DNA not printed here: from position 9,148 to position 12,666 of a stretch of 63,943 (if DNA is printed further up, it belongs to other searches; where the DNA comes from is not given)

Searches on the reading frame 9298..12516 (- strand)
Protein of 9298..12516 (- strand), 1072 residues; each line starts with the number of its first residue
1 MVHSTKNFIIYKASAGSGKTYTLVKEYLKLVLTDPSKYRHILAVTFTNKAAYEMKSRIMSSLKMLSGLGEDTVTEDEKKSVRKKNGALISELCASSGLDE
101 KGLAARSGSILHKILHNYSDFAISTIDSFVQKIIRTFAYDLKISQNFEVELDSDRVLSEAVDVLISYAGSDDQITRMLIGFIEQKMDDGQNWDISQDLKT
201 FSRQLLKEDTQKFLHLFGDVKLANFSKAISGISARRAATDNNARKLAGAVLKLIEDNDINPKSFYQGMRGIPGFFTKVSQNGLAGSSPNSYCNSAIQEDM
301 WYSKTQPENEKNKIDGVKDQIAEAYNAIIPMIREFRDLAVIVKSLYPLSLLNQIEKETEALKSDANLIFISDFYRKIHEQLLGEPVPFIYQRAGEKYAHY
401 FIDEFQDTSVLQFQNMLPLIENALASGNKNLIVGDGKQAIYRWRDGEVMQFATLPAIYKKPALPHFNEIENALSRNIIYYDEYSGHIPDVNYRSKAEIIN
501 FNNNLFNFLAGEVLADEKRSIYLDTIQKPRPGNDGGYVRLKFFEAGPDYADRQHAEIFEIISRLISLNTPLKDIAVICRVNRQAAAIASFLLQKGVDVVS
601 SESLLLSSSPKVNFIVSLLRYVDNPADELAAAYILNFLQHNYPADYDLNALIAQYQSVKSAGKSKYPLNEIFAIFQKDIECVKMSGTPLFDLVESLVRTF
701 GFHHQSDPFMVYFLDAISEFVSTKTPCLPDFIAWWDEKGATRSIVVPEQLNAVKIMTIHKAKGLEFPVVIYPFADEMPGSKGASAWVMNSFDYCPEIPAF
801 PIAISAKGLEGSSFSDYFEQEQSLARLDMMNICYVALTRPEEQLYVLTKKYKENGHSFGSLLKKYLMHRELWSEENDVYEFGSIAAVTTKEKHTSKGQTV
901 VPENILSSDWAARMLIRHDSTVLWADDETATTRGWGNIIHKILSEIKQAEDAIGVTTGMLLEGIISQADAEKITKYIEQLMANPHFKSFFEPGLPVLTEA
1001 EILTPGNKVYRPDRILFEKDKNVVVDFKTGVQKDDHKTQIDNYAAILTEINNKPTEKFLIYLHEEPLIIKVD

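Call 6: search_protein_families(library=pfam, proteins=[window:9298-12516:-], max_evalue=0.001)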
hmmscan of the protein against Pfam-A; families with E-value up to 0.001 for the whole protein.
window:9298-12516:- (1072 aa): 4 families
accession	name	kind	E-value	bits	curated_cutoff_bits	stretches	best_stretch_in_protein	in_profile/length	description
PF00580.27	UvrD-helicase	-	1.2e-35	123.9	23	1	5-452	12-264/271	UvrD/REP helicase N-terminal domain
PF13361.12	UvrD_C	-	2.1e-23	83.7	25.6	2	490-644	5-144/350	UvrD-like helicase C-terminal domain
PF13245.12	AAA_19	-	1.1e-10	42.2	25.1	1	6-65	11-68/134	AAA domain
PF13538.12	UvrD_C_2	-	2.1e-06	27.9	27.4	1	755-771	4-20/52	UvrD-like helicase C-terminal domain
